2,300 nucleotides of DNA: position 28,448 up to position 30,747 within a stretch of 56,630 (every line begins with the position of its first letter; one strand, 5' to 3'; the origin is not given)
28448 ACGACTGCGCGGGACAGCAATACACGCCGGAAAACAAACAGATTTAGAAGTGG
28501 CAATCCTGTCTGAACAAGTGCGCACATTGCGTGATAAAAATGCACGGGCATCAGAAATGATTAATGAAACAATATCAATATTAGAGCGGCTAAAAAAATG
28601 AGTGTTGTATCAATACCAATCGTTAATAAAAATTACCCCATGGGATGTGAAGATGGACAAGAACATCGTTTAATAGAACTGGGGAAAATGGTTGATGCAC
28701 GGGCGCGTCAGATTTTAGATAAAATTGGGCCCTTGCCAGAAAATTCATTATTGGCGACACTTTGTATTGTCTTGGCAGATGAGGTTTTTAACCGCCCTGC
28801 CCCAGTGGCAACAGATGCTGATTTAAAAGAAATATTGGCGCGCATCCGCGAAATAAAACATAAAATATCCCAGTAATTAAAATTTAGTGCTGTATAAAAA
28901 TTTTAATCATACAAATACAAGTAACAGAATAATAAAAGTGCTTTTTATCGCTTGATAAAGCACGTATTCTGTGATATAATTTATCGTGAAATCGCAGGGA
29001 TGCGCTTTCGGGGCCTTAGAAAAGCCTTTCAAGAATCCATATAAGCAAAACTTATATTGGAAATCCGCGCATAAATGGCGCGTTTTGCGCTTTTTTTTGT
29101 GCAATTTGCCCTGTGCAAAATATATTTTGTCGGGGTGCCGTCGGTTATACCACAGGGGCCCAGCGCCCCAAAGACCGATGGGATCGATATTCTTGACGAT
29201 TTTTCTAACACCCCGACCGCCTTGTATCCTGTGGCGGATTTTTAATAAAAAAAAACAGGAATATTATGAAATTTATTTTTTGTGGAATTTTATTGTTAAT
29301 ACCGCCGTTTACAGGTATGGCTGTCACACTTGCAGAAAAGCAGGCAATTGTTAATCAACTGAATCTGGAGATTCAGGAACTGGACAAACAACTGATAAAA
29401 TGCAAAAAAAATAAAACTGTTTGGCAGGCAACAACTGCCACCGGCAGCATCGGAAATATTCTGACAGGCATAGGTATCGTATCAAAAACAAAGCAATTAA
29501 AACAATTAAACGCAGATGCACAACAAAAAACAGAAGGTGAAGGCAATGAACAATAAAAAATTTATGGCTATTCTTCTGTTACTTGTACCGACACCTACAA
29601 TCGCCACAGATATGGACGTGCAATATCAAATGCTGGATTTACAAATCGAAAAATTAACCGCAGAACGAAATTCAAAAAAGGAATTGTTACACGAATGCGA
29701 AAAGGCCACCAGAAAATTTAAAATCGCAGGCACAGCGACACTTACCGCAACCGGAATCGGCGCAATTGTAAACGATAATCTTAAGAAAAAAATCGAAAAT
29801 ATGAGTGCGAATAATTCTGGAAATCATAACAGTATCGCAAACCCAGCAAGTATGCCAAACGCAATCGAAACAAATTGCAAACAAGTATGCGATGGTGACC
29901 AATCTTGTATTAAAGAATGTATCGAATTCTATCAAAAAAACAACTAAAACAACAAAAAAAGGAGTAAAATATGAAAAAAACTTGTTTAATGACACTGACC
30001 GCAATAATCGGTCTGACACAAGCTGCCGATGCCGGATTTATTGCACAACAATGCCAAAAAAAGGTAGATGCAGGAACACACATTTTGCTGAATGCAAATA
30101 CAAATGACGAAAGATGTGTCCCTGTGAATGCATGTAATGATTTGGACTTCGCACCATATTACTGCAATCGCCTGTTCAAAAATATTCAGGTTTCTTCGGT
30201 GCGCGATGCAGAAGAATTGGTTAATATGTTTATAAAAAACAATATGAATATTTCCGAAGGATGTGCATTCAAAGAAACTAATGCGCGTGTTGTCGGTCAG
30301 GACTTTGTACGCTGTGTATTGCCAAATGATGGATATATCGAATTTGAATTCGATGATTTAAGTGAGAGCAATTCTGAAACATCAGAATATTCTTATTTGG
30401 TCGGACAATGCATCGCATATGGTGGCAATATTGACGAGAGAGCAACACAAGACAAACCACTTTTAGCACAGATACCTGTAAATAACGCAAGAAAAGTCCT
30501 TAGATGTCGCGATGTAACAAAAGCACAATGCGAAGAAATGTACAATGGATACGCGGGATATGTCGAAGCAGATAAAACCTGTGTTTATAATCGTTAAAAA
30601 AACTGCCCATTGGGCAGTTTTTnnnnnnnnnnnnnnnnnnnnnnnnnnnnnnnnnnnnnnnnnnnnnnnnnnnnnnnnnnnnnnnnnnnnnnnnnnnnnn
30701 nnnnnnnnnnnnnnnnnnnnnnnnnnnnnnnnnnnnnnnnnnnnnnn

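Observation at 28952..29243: Reference copy of a four-member structured leader RNA family (promoter + 5' hairpin domain + three-way-junction domain + terminator) that I cannot assign to any known riboswitch or sRNA class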

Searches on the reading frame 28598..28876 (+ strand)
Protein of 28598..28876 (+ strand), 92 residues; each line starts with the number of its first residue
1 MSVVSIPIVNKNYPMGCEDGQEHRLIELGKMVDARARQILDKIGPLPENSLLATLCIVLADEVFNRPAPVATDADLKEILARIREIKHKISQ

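Call 11: search_protein_families(library=pfam, proteins=[window:28598-28876:+], max_evalue=0.01)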
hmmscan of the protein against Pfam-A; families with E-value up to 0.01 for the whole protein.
window:28598-28876:+ (92 aa): 1 family
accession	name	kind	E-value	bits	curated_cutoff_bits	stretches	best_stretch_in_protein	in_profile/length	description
PF05164.18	ZapA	-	8e-11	42.6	23.8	1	4-89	1-87/88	Cell division protein ZapA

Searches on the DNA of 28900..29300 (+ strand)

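Call 7: search_rna_families(source=window, start=28900, end=29300, threshold=evalue, max_evalue=10, show_alignments=3)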
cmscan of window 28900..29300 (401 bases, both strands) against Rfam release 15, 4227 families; matches with E-value up to 10: 13.
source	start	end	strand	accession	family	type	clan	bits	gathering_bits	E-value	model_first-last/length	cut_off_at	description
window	29129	29225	+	RF02221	sRNA-Xcc1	Gene; sRNA;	-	30.9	53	0.0014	1-87/87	no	sRNA-Xcc1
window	29039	29097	+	RF01394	isrK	Gene; sRNA;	-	19.1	50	0.059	1-77/77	no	isrK Hfq binding RNA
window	28929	28997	+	RF01706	Gut-1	Gene; sRNA;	-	17.6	50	0.69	1-77/77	no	Gut-1 RNA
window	29042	29088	+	RF02427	SpF10_sRNA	Gene; sRNA;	-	17.3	60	1.4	1-57/57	no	Streptococcus sRNA SpF10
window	28906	28979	-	RF03805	bpcv-mir-B1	Gene; miRNA;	-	15.8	90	1.5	1-72/72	no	bpcv-mir-B1 microRNA precursor family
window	28954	29009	-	RF03552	mir-43_2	Gene; miRNA;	-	14.9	90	2.1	1-78/78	no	mir-43_2 microRNA precursor family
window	29201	29300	+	RF04128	MIR8562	Gene; miRNA;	-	14.8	211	2.4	1-159/242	3'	MIR8562 microRNA precursor family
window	29154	29283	-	RF01486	rli62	Cis-reg;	-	13.4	83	6.9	1-135/135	no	Listeria sRNA rli62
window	29031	29098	+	RF00512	Leu_leader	Cis-reg; leader;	-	12.6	50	7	1-148/148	no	Leucine operon leader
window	28994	29300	+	RF00636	NRON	Gene;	-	12.5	50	0.22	1-370/370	no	ncRNA Repressor of NFAT (nuclear factor of activated T cells)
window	29204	29300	-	RF00125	IS128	Gene; sRNA;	-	12.3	80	5.1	103-209/209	5'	IS128 RNA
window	29056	29120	-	RF01051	c-di-GMP-I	Cis-reg; riboswitch;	CL00126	12.2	35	9.3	1-87/87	no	c-di-GMP-I riboswitch aptamer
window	28900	29089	+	RF04207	MIR5048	Gene; miRNA;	-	9.2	160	7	120-356/356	5'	MIR5048 microRNA precursor family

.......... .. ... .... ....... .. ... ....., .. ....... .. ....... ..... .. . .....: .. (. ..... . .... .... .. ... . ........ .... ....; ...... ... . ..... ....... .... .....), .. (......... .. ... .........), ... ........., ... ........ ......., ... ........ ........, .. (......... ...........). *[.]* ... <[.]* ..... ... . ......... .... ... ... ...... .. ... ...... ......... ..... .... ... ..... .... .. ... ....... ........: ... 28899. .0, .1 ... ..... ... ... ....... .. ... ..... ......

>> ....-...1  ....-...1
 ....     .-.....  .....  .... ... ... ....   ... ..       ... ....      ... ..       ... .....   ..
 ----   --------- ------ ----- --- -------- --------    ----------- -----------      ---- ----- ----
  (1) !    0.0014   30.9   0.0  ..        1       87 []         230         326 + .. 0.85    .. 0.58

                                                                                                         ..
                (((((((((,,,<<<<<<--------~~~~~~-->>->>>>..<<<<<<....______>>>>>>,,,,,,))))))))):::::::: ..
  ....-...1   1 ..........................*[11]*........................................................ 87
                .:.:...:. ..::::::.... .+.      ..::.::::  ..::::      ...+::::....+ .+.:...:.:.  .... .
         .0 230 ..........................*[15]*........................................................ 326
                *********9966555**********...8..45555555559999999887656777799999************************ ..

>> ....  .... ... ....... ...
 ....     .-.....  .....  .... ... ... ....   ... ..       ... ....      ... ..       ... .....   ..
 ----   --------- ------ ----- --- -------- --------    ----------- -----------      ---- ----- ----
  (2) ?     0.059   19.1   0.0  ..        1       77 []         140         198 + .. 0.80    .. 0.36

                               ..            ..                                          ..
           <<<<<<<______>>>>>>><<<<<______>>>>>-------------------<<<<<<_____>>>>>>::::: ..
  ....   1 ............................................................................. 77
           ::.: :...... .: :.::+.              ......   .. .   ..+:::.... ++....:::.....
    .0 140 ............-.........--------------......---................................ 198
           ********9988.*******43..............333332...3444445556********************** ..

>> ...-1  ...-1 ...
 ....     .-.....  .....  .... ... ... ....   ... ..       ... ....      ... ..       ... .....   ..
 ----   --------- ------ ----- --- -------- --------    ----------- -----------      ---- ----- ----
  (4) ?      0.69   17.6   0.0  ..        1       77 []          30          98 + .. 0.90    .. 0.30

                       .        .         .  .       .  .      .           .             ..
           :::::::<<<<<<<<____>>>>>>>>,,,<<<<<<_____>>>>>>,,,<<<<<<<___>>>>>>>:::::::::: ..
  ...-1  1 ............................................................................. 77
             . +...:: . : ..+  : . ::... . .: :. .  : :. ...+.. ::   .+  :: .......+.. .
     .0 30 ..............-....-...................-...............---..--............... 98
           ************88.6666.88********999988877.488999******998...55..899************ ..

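Call 33: build_rna_model(alignment_id=A2)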
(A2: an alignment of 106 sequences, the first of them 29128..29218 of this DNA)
Model R1 built from alignment A2 (106 sequences, 107 columns); structure: RNAalifold consensus.
model positions 85; base pairs 22; branch points 1; effective number of sequences 2.18; information 0.668 bits per position. Calibrated on 0.2 Mb of random sequence (short: E-values are rough).
structure used (alignment columns):
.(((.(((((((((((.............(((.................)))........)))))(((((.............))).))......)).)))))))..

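Call 34: search_with_rna_model(model_id=R1, source=window, filters=off, max_evalue=10, show_alignments=8)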
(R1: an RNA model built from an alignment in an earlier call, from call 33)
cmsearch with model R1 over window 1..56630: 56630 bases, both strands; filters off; matches with E-value up to 10: 9.
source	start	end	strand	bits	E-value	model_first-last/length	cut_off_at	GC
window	56423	56508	+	82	1.4e-16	1-85/85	no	0.51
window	29128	29218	+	77.6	1.4e-15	1-85/85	no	0.57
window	200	268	-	24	0.0028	1-85/85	no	0.46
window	39866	39933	+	19.4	0.032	1-85/85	no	0.43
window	56423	56508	-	14.6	0.4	1-85/85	no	0.51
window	9697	9724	-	13.2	0.85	1-85/85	no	0.57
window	29128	29218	-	13.1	0.86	1-85/85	no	0.57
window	21964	21986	-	11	2.7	1-85/85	no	0.48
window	200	268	+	10.8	2.9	1-85/85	no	0.46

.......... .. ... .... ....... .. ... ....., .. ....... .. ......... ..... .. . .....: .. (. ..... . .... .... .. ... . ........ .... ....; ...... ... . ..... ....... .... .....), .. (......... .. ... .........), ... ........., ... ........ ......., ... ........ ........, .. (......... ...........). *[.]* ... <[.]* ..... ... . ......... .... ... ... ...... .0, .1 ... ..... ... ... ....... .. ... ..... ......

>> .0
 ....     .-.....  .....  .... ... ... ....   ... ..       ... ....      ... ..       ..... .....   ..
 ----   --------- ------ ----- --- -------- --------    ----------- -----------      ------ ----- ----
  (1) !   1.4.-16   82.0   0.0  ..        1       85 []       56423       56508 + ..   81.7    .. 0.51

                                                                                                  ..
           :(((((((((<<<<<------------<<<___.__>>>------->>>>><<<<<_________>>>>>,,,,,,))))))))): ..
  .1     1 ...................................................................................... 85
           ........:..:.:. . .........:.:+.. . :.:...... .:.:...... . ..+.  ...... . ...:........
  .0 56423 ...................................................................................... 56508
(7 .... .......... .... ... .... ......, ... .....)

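Call 45: search_with_rna_model(model_id=R1, source=L114, filters=off, max_evalue=10, show_alignments=1)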
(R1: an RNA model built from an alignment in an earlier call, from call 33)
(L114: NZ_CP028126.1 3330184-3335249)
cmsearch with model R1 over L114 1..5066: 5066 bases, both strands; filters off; matches with E-value up to 10: 11.
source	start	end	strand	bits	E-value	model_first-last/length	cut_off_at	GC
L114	2486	2561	+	22.4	0.00059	1-85/85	no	0.59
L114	4487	4557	-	12.5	0.11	1-85/85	no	0.51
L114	2485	2562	-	7.6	1.5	1-85/85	no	0.58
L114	4487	4557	+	7.2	1.8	1-85/85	no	0.51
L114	3966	4002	-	7.1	1.8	1-85/85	no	0.57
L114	4822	4870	+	6.2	2.9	1-85/85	no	0.53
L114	3966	4002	+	5.1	5.3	1-85/85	no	0.57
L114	4822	4870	-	5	5.6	1-85/85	no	0.53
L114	767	799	-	4.8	6.4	1-85/85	no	0.61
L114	1576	1637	+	4.2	8.4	1-85/85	no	0.56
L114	2643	2666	-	4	9.4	22-45/85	no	0.29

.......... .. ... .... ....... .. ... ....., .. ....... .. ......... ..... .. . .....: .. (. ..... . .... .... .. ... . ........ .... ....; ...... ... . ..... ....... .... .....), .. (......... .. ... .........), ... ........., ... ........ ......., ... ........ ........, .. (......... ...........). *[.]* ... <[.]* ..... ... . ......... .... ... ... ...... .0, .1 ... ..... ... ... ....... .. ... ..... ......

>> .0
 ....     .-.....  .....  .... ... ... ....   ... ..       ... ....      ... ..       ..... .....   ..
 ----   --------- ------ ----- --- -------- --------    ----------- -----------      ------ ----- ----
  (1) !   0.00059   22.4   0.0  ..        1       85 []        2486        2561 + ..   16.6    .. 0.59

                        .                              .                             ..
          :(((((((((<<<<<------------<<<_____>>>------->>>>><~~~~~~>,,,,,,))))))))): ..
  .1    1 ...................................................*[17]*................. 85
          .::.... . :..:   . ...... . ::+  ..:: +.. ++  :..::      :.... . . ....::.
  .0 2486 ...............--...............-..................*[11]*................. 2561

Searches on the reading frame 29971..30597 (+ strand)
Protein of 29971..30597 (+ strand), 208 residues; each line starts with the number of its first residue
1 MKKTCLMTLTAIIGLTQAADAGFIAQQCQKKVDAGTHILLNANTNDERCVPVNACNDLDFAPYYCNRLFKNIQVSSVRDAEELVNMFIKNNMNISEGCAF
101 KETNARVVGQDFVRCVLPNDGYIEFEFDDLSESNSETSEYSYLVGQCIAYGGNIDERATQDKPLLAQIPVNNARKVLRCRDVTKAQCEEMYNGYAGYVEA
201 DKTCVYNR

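Call 11: search_protein_families(library=pfam, proteins=[window:29971-30597:+], max_evalue=0.01)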
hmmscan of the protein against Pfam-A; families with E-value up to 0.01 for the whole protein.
window:29971-30597:+ (208 aa): 0 families

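Call 12: find_encoding_contigs(protein=window:29971-30597:+, flank=3000, max_places=6)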
Protein window:29971-30597:+ (208 aa): 9 contigs read that carry it; 2 places shown.
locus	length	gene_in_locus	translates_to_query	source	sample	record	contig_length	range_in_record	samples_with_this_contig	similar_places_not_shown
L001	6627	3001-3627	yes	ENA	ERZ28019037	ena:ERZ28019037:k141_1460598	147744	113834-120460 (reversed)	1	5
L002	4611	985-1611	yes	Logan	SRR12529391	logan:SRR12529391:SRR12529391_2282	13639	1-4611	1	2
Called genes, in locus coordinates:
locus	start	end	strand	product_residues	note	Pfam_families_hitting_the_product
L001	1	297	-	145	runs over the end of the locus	-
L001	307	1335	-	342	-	-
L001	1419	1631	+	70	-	-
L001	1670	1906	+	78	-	PF05164:ZapA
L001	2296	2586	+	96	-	-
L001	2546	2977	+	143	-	-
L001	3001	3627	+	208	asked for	-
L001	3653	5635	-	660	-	PF05649:Peptidase_M13_N, PF01431:Peptidase_M13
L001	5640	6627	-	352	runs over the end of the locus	PF04055:Radical_SAM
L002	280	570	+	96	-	-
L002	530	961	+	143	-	-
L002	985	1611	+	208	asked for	-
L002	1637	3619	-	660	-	PF05649:Peptidase_M13_N, PF01431:Peptidase_M13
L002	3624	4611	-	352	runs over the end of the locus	PF04055:Radical_SAM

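Call 25: find_homologous_proteins(query=window:29971-30597:+, max_evalue=0.001)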
Query window:29971-30597:+ (208 aa): 1 proteins with E <= 0.001 among 54 candidates.
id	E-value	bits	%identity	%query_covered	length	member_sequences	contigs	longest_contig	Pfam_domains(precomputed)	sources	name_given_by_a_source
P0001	1.3e-136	471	100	100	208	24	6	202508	-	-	-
